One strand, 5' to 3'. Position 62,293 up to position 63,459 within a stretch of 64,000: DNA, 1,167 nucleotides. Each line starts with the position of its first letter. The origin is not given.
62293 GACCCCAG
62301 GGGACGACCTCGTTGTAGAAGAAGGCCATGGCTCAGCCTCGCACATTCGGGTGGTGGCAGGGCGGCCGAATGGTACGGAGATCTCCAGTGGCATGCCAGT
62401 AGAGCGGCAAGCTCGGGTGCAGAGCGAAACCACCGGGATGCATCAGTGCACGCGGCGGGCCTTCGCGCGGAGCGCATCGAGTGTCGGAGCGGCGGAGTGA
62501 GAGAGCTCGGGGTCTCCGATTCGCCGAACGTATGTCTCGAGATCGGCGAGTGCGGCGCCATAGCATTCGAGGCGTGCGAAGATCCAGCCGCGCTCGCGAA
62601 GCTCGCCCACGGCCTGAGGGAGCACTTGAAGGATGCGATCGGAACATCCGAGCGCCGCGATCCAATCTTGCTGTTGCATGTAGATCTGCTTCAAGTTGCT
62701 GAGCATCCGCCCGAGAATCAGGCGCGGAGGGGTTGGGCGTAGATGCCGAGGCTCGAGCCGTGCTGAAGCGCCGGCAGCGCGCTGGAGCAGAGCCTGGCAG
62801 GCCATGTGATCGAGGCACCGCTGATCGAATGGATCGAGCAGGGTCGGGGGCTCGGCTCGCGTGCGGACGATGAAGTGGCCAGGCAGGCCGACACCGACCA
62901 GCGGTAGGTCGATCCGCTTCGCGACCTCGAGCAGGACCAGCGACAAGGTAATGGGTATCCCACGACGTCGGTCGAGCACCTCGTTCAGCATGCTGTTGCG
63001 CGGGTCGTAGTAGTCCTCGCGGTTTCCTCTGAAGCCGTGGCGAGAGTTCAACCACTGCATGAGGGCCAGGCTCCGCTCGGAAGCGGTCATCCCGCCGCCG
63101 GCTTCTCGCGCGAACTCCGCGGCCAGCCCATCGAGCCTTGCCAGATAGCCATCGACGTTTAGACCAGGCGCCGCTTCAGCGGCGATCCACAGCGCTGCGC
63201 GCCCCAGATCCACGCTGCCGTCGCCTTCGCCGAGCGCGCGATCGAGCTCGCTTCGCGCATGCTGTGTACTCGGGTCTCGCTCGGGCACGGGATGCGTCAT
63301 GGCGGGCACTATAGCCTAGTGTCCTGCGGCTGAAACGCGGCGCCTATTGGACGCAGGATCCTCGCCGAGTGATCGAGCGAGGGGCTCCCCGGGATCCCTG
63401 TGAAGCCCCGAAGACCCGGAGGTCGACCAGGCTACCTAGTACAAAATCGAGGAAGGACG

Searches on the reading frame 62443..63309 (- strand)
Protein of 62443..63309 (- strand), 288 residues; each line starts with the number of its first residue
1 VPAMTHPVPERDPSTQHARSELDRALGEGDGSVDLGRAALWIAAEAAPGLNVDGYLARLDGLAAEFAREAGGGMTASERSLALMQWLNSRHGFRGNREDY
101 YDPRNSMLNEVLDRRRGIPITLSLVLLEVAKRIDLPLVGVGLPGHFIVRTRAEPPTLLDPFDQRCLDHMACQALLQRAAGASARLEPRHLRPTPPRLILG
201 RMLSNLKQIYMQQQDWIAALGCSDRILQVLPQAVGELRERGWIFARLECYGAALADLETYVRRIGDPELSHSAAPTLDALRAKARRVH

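Call 66: search_protein_families(library=pfam, proteins=[window:62443-63309:-], max_evalue=0.001)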
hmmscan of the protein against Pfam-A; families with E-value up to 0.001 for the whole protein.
window:62443-63309:- (288 aa): 2 families
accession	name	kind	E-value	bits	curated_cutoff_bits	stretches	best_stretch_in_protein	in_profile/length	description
PF13369.12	Transglut_core2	-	9.4e-47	158.8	23.5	1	55-203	3-154/155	Transglutaminase-like superfamily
PF13371.12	TPR_9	-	4.2e-19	68.8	35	1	206-279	1-67/73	Tetratricopeptide repeat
